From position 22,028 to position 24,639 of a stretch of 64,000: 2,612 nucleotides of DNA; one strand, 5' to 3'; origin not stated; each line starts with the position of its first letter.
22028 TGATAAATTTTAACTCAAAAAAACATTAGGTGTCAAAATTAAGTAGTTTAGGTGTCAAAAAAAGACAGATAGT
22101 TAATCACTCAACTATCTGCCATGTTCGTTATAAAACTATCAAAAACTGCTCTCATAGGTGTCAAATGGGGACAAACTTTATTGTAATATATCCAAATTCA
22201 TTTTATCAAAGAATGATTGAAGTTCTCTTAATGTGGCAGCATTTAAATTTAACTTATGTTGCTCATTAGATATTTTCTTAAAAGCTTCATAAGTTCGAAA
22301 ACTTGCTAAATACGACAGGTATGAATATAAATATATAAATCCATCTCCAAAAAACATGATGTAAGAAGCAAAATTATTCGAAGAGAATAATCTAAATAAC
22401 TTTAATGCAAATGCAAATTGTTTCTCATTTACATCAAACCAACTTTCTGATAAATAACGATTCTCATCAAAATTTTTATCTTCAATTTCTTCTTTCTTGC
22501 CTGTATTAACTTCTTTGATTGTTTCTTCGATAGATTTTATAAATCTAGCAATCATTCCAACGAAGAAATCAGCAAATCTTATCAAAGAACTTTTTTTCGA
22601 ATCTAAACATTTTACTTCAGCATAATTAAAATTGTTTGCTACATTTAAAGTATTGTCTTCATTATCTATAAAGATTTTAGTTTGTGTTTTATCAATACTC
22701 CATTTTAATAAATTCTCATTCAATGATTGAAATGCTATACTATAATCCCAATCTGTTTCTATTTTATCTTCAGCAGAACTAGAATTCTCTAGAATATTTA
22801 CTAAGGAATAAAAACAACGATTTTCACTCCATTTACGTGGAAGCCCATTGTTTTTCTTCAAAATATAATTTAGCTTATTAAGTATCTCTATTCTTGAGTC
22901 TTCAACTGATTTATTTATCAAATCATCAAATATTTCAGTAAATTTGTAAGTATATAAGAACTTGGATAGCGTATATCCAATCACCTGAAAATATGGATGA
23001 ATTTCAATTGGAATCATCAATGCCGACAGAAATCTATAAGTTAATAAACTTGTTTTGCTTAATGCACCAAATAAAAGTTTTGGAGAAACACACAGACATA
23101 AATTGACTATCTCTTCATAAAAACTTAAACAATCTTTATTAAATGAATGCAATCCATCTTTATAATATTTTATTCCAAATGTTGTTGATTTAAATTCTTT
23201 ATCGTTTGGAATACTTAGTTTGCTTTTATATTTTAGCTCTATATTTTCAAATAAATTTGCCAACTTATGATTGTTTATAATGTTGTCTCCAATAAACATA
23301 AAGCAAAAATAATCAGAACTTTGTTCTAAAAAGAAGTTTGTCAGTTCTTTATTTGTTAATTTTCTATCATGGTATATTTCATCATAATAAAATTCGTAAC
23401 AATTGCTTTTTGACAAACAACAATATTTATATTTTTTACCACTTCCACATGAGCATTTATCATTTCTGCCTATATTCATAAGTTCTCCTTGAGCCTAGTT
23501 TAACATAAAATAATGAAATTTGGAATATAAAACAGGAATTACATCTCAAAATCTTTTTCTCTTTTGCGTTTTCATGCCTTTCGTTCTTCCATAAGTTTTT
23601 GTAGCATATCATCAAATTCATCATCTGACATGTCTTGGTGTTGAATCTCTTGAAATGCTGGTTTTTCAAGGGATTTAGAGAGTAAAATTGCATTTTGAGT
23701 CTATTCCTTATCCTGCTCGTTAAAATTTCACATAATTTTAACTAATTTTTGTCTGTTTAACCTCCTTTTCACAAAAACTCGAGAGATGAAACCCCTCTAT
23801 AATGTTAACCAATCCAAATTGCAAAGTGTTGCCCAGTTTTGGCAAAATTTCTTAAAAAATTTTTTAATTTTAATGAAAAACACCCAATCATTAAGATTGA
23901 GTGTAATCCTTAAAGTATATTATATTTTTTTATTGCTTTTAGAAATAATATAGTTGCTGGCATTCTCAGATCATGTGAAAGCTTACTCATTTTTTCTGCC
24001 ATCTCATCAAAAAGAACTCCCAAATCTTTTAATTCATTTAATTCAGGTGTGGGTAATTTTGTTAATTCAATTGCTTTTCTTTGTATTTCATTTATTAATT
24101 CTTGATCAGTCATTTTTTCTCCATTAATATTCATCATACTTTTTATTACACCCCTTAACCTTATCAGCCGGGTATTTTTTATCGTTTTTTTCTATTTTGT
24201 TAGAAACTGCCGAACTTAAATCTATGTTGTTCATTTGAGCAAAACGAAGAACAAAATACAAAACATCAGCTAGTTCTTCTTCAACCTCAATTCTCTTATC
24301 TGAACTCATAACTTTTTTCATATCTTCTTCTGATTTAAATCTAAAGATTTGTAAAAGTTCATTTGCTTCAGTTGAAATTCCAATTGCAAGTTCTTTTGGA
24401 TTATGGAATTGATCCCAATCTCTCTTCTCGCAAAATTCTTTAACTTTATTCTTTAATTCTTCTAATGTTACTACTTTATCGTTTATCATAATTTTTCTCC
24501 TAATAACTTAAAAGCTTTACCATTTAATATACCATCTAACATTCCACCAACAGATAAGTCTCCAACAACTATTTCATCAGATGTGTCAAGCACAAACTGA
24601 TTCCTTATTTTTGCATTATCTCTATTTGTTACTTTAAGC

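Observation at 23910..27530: Four-gene cassette: GIY-YIG/DUF2075 ATPase + radical-SAM::DprA-like fusion + MazG-like pyrophosphatase + 67-aa protein (candidate undescribed nucleotide-centred defence or DNA-modification system)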

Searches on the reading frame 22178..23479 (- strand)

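Call 4: search_protein_families(library=pfam, proteins=[window:22178-23479:-], max_evalue=0.01)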
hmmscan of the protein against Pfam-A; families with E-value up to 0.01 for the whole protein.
window:22178-23479:- (433 aa): 2 families
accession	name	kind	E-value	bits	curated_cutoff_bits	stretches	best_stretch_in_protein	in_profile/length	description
PF12686.12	DUF3800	-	1.3e-07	32.8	21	1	30-312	2-148/149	Protein of unknown function (DUF3800)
PF02810.21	SEC-C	-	4.4e-06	26.9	20.4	1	5-22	1-18/19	SEC-C motif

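Call 5: search_protein_families(library=padloc, proteins=[window:22178-23479:-], max_evalue=0.01)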
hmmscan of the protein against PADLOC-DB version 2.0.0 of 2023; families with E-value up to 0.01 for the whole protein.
window:22178-23479:- (433 aa): 3 families
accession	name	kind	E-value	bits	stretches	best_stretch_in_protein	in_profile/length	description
PDLC04917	PDC-S12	-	6.7e-05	20.9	1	2-22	197-217/218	-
PDLC00833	E1-E2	-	0.00015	19.3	1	2-29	171-198/222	E1-E2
PDLC00872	E2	-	0.001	16.6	1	3-32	168-197/216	E2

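Call 6: search_protein_families(library=ncbifam, proteins=[window:22178-23479:-], max_evalue=0.01)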
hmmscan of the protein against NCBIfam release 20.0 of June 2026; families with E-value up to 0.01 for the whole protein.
window:22178-23479:- (433 aa): 6 families
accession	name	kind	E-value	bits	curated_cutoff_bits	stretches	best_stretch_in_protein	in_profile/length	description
NF004088.0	PRK05590.1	equivalog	1.9e-05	25.1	140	1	2-22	144-164/166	hypothetical protein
NF002449.0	PRK01617.1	equivalog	4e-05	24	141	1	2-21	133-152/154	hypothetical protein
NF007704.0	PRK10396.1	equivalog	4e-05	23.7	149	1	3-22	201-220/221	hypothetical protein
NF002592.0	PRK02250.1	equivalog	8.2e-05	22.8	158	1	2-21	147-166/167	hypothetical protein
TIGR04102.1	SWIM_PBPRA1643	hypoth_equivalog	0.00053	20.4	68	1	4-21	90-107/108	PBPRA1643 family SWIM/SEC-C metal-binding motif protein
NF001213.0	PRK00183.1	equivalog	0.00089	19.3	158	1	2-23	133-154/157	hypothetical protein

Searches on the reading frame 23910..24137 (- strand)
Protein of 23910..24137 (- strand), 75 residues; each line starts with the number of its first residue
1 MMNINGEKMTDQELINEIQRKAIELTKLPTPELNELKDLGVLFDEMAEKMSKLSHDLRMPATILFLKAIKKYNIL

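Call 4: search_protein_families(library=pfam, proteins=[window:23910-24137:-], max_evalue=0.01)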
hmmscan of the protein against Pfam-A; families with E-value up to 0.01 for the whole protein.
window:23910-24137:- (75 aa): 1 family
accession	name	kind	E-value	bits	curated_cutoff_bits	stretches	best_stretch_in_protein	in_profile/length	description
PF18780.6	HNH_repeat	-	0.0022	18.8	26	1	9-32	1-24/54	Homing endonuclease associated repeat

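Call 5: search_protein_families(library=padloc, proteins=[window:23910-24137:-], max_evalue=0.01)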
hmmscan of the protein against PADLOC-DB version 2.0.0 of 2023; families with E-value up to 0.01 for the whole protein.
window:23910-24137:- (75 aa): 0 families

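Call 6: search_protein_families(library=ncbifam, proteins=[window:23910-24137:-], max_evalue=0.01)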
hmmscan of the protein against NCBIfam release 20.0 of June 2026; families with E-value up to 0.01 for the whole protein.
window:23910-24137:- (75 aa): 0 families

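Call 22: search_protein_families(library=phrogs, proteins=[window:23910-24113:-], max_evalue=0.001)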
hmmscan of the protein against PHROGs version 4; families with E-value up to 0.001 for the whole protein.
window:23910-24113:- (67 aa): 0 families

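Call 82: search_protein_representatives(protein=window:23910-24113:-)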
Query: 67 residues. Proteins with E-value up to 0.001 (for the whole library): 13; up to 1e-10: 3; up to 1e-30: 2. The best 13 are listed.
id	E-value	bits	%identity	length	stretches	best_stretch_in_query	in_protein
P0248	4.1e-38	143.5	29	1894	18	3-55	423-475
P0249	1.9e-32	125.7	94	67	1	1-67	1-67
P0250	3.7e-15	71.6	83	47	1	1-46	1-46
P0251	3.4e-09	52.9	45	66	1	3-66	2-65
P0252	2.3e-07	47.2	44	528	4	2-34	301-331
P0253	2.6e-07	47.0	46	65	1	7-67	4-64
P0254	5.4e-07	46.0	42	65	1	7-66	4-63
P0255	9.1e-05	39.0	40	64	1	9-66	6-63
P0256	1.2e-04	38.6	39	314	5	2-36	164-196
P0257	1.5e-04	38.4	48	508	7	2-32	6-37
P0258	3.6e-04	37.1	32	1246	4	5-46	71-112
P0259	5.7e-04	36.5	34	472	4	17-43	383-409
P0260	6.8e-04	36.3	38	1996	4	8-41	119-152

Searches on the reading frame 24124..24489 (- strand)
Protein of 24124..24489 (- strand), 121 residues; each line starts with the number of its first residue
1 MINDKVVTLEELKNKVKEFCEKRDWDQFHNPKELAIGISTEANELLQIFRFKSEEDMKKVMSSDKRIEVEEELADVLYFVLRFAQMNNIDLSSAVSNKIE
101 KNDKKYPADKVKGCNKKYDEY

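Call 4: search_protein_families(library=pfam, proteins=[window:24124-24489:-], max_evalue=0.01)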
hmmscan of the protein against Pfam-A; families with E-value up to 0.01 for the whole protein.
window:24124-24489:- (121 aa): 3 families
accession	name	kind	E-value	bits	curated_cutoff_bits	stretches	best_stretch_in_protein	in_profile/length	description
PF12643.12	MazG-like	-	1.2e-12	48.4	27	1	37-120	2-84/85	MazG-like family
PF03819.22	MazG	-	4e-06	27.4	22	1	40-107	12-71/74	MazG nucleotide pyrophosphohydrolase domain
PF01503.22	PRA-PH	-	0.0018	19.1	21.3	1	38-94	34-78/86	Phosphoribosyl-ATP pyrophosphohydrolase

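Call 5: search_protein_families(library=padloc, proteins=[window:24124-24489:-], max_evalue=0.01)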
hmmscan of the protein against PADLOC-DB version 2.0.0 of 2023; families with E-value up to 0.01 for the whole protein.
window:24124-24489:- (121 aa): 0 families

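Call 6: search_protein_families(library=ncbifam, proteins=[window:24124-24489:-], max_evalue=0.01)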
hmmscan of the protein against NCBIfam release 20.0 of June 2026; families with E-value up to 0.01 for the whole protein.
window:24124-24489:- (121 aa): 2 families
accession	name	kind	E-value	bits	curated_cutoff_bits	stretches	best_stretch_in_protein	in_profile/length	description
TIGR01438.1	TGR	subfamily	0.0019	17.1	475.85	1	48-115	244-310/485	thioredoxin and glutathione reductase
NF007113.1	PRK09562.1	equivalog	0.0044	16.7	208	1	55-106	168-219/251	nucleoside triphosphate pyrophosphohydrolase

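Call 22: search_protein_families(library=phrogs, proteins=[window:24124-24489:-], max_evalue=0.001)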
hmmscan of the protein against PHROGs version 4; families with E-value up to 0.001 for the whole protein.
window:24124-24489:- (121 aa): 3 families
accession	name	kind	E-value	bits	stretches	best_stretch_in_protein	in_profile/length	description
phrog_3301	-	other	6.2e-14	53.3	1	8-117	49-167/169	pyrophosphatase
phrog_229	-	other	7.3e-06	26.4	1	35-110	279-349/533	MazG-like pyrophosphatase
phrog_9147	-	unknown function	0.00083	20.1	1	29-113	19-103/204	-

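Call 25: search_solved_structures(query=window:24124-24489:-, max_evalue=0.1, show_alignments=2)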
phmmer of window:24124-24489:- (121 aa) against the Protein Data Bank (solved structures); distinct sequences matched with E-value up to 0.1: 12.
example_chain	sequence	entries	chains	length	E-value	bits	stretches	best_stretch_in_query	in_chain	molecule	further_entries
4qgp_A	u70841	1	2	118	3.5e-20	75.6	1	9-111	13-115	pyrophosphatase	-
6sqw_A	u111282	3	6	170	2.8e-18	69.4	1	8-119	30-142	dCTP pyrophosphatase 1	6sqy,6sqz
2a3q_A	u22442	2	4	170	2.8e-18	69.4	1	8-119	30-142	hypothetical protein | Protein RS21-C6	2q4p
7mu5_A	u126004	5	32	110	4e-16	62.5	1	8-107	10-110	dCTP pyrophosphatase 1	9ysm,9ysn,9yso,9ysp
2oie_A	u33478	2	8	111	2.9e-15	59.7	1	8-102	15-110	RS21-C6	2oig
5ie9_A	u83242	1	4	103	0.00035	24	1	11-104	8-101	Nucleotide pyrophosphohydrolase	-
4dk4_A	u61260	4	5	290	0.0019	21.7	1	9-98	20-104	Deoxyuridine triphosphatase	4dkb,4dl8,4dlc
4dk2_A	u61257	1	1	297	0.002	21.6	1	9-98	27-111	Deoxyuridine triphosphatase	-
8wpl_A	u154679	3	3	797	0.017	18.6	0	13-47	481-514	Short transient receptor potential channel 1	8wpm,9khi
2gta_A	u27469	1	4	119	0.021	18.3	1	26-98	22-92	Hypothetical protein ypjD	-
1vmg_A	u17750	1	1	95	0.072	16.6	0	56-98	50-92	Hypothetical protein SSO3215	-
9k4i_B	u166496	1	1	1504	0.097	16.2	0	13-47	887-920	Maltose/maltodextrin-binding periplasmic protein,Short transient receptor potential channe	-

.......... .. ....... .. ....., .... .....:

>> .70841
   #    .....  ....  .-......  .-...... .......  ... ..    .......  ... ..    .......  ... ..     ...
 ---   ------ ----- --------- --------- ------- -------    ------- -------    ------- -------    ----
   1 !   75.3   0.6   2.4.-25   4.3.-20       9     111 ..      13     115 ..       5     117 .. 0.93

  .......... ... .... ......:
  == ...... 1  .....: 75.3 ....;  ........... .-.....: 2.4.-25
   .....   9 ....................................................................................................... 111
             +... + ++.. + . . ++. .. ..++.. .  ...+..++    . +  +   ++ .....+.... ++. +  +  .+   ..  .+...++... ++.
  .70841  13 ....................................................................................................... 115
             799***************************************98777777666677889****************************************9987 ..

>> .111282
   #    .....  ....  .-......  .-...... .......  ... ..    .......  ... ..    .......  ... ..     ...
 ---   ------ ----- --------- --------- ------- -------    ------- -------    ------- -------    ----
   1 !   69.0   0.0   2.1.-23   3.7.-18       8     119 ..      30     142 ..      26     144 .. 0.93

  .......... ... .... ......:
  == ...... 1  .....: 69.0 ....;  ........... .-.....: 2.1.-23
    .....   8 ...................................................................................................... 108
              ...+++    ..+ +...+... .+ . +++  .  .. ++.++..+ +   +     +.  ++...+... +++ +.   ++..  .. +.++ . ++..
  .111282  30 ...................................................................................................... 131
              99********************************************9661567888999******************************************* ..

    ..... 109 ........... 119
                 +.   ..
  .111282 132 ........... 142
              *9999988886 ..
